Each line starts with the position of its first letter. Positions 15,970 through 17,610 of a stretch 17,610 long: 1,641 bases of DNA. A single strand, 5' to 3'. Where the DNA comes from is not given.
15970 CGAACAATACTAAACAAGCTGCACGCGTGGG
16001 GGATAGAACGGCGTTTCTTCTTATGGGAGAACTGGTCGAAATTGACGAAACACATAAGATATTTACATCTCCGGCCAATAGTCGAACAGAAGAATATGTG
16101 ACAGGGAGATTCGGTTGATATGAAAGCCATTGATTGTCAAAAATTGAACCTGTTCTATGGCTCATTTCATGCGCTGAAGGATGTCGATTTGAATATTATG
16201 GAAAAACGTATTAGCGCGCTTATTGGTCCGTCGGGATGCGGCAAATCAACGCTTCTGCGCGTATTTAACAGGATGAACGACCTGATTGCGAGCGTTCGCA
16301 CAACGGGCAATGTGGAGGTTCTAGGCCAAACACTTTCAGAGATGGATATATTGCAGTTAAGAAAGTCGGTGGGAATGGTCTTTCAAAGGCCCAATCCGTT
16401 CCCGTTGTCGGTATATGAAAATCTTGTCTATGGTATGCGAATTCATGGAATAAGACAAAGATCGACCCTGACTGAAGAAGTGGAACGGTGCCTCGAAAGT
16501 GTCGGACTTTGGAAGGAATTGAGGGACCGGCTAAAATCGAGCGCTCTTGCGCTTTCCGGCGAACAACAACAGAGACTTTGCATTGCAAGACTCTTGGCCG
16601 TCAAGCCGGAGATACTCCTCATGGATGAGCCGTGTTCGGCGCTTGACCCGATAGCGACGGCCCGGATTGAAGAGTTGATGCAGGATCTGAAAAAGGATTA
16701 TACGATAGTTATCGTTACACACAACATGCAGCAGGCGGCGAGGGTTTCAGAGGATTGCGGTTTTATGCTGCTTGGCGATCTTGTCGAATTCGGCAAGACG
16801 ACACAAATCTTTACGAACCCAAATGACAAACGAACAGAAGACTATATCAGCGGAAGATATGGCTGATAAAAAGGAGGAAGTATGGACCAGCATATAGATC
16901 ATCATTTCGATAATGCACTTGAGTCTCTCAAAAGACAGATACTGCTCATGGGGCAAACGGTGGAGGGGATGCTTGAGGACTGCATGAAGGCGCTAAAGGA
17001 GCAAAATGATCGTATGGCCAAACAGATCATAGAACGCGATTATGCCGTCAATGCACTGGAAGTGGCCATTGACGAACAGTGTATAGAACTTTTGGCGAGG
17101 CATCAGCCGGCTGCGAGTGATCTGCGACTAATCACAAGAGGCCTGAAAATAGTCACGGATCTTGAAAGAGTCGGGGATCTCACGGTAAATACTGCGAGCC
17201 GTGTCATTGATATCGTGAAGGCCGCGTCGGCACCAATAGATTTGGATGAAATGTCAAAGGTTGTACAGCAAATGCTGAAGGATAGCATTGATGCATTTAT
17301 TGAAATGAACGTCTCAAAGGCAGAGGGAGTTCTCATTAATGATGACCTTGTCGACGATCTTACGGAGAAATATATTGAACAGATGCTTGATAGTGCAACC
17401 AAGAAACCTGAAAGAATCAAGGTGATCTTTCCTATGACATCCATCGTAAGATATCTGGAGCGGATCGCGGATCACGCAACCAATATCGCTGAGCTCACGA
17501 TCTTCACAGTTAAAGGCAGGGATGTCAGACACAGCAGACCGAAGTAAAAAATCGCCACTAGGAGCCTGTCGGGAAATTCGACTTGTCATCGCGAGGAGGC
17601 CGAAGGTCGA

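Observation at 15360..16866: Tandem PstB paralogues with complementary degeneracies predict an asymmetric heterodimeric ATPase with one non-canonical ATP site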

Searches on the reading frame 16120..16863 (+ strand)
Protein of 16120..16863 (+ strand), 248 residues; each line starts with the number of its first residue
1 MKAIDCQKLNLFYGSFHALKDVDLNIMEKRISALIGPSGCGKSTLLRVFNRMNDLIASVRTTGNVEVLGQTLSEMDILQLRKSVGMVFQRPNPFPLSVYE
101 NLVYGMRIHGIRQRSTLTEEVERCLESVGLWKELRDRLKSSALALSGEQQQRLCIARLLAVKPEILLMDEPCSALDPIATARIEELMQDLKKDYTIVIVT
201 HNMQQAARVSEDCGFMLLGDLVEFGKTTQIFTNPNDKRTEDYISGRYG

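Call 6: search_protein_families(library=ncbifam, proteins=[window:16120-16863:+])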
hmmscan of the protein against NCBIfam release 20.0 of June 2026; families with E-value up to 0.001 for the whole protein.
window:16120-16863:+ (248 aa): 190 families (the best 25 are shown)
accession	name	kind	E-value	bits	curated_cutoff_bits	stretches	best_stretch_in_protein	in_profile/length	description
TIGR00972.1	3a0107s01c2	equivalog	1.7e-112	374.7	343.2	1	4-248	2-248/248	phosphate ABC transporter ATP-binding protein PstB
NF010860.0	PRK14267.1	equivalog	5.9e-85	284.9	412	1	2-248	3-253/253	phosphate ABC transporter ATP-binding protein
NF010851.0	PRK14258.1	subfamily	3.2e-77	259.5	425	1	3-247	7-260/261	phosphate ABC transporter ATP-binding protein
NF010840.0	PRK14246.1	equivalog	5.3e-73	245.8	425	1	7-246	14-255/257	phosphate ABC transporter ATP-binding protein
NF010864.0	PRK14271.1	equivalog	3.6e-66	223.1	561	1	8-246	26-265/276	phosphate ABC transporter ATP-binding protein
NF008338.0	PRK11124.1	equivalog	8.8e-47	159.6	369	1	3-244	2-241/242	arginine ABC transporter ATP-binding protein ArtP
TIGR04521.1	ECF_ATPase_2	equivalog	4.5e-45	153.9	330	1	16-235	18-237/279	energy-coupling factor transporter ATPase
NF007027.0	PRK09493.1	equivalog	1.1e-44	152.6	379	1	5-243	3-236/240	glutamine ABC transporter ATP-binding protein GlnQ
TIGR01186.1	proV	subfamily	5.2e-44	150.8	326.6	1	14-244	4-231/363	betaine/proline/choline family ABC transporter ATP-binding protein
NF008428.0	PRK11264.1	equivalog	1.1e-42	146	406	1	1-243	1-244/250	L-cystine ABC transporter ATP-binding protein TcyN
TIGR03265.1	PhnT2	equivalog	5.1e-41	141.1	457.7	1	4-243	5-235/353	putative 2-aminoethylphosphonate ABC transporter ATP-binding protein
TIGR03005.1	ectoine_ehuA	equivalog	3.3e-40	137.9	345.4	1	8-244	5-248/252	ectoine/hydroxyectoine ABC transporter ATP-binding protein EhuA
TIGR00968.1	3a0106s01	subfamily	3.8e-39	134.6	342.75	1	9-241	6-229/237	sulfate ABC transporter ATP-binding protein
TIGR04520.1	ECF_ATPase_1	equivalog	4.6e-39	134.4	315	1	7-234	4-227/269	energy-coupling factor transporter ATPase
TIGR03415.1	ABC_choXWV_ATP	equivalog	1.4e-38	132.8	483.75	1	14-244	35-266/382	choline ABC transporter ATP-binding protein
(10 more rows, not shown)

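Call 8: search_solved_structures(query=window:16120-16863:+, show_alignments=1)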
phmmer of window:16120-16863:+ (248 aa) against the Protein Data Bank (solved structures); distinct sequences matched with E-value up to 0.001: 576 (the best 60 are shown).
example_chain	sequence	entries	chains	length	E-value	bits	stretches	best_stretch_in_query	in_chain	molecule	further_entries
9k3x_C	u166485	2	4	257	6.5e-89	300.7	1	4-248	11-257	Phosphate import ATP-binding protein PstB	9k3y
9k3s_C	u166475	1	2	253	2e-85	289.3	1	4-243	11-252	Phosphate import ATP-binding protein PstB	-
7niu_A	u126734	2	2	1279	1.6e-44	155.4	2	17-230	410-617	Isoform 2 of Phosphatidylcholine translocator ABCB4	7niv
8sa0_A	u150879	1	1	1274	7.8e-44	153.2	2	18-226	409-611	ATP-dependent translocase ABCB1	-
6qex_A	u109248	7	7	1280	8e-44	153.1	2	18-226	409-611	Multidrug resistance protein 1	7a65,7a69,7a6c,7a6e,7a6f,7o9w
8gmg_A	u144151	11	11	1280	8e-44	153.1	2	18-226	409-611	ATP-dependent translocase ABCB1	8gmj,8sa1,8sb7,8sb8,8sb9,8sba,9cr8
6s7p_A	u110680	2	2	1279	1.1e-43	152.7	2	17-230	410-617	Phosphatidylcholine translocator ABCB4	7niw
6q81_A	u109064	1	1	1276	1.3e-43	152.4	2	17-205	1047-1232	P-glycoprotein (ABCB1)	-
5kpi_A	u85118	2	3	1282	1.4e-43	152.4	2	17-205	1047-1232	Multidrug resistance protein 1A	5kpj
8y6h_A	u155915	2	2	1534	1.4e-43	152.4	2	18-225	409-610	ATP-dependent translocase ABCB1,mNeonGreen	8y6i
4lsg_A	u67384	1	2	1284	1.4e-43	152.4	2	17-205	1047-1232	Multidrug resistance protein 1A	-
3g5u_A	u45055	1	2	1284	1.4e-43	152.4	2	17-205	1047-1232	Multidrug resistance protein 1a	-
4ksb_A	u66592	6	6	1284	1.4e-43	152.4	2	17-205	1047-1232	Multidrug resistance protein 1A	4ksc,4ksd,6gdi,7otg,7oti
3g60_A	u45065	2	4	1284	1.4e-43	152.4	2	17-205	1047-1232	Multidrug resistance protein 1a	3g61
6ujr_A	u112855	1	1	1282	1.5e-43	152.2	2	17-205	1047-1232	ATP-dependent translocase ABCB1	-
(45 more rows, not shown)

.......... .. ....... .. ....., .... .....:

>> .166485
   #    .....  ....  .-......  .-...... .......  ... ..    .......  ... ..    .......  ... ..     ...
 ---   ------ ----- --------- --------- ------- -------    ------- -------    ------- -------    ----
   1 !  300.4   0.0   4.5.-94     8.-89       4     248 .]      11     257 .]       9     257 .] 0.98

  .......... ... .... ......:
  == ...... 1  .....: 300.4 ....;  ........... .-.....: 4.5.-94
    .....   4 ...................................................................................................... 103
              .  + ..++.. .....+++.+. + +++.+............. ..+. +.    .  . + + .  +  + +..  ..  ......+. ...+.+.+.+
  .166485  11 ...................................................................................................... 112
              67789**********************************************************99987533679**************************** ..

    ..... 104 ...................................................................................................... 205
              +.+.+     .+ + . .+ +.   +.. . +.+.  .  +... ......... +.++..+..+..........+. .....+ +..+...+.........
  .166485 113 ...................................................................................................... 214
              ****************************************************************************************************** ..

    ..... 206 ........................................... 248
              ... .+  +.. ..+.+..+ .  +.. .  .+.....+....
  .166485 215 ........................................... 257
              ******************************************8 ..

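Call 20: find_homologous_proteins(query=window:16120-16863:+)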
Query window:16120-16863:+ (248 aa): 8000 proteins with E <= 0.001 among 8000 candidates; the best 120 are listed.
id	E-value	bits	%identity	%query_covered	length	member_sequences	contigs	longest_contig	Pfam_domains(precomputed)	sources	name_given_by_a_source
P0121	2.9e-158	542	99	100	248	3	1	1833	PF00005.34,PF02463.26,PF13304.13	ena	-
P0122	2.8e-128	444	78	100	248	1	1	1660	PF00005.34,PF02463.26,PF13304.13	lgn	-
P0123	2.6e-122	425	75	100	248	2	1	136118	PF00005.34,PF02463.26,PF13304.13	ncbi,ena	-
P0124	3.0e-122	425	76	100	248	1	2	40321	PF00005.34,PF02463.26,PF13304.13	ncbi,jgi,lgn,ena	ncbi:MAG: phosphate ABC transporter ATP-binding protein PstB [bacterium]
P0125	3.5e-122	424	75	100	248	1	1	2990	PF00005.34,PF02463.26,PF13304.13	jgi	jgi:phosphate transport system ATP-binding protein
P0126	8.5e-122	423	75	100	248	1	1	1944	PF00005.34,PF13555.13,PF02463.26,PF13304.13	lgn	-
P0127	8.1e-121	420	75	100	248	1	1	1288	PF00005.34,PF13555.13,PF02463.26,PF13304.13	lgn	-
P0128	1.3e-120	419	75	100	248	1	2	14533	PF00005.34,PF02463.26,PF13304.13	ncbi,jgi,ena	-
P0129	2.0e-120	419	76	100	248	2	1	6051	PF00005.34,PF02463.26,PF13304.13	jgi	jgi:phosphate transport system ATP-binding protein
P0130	2.6e-120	418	76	100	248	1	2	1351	PF00005.34,PF02463.26,PF13304.13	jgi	jgi:phosphate transport system ATP-binding protein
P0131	2.6e-120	418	76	100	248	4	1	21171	PF00005.34,PF02463.26,PF13304.13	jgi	jgi:phosphate transport system ATP-binding protein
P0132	2.7e-120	418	76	100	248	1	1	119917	PF00005.34,PF02463.26,PF13304.13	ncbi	-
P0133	3.4e-120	418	74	99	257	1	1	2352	PF00005.34,PF13304.13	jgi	-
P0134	3.8e-120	418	76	100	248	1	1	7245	PF00005.34,PF02463.26,PF13304.13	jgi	jgi:phosphate transport system ATP-binding protein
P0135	5.6e-120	417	76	100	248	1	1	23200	PF00005.34,PF02463.26,PF13304.13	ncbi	ncbi:MAG: phosphate ABC transporter ATP-binding protein PstB [Pseudomonadota bacterium]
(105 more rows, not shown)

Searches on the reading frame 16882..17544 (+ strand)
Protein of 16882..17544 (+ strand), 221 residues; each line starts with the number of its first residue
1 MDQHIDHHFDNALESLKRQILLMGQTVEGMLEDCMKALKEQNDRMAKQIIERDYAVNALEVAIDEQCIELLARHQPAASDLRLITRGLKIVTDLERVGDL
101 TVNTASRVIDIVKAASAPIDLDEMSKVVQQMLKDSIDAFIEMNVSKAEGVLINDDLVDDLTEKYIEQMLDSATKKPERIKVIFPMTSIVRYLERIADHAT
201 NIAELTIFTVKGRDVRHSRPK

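Call 6: search_protein_families(library=ncbifam, proteins=[window:16882-17544:+])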
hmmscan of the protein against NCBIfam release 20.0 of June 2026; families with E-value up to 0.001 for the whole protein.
window:16882-17544:+ (221 aa): 2 families
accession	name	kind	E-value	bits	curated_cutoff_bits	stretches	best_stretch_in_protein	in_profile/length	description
TIGR02135.1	phoU_full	equivalog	3.4e-60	203.3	130.25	1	8-215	2-212/212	phosphate signaling complex protein PhoU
NF008332.0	PRK11115.1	equivalog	5.3e-50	170.2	342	1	2-218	7-225/239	phosphate signaling complex protein PhoU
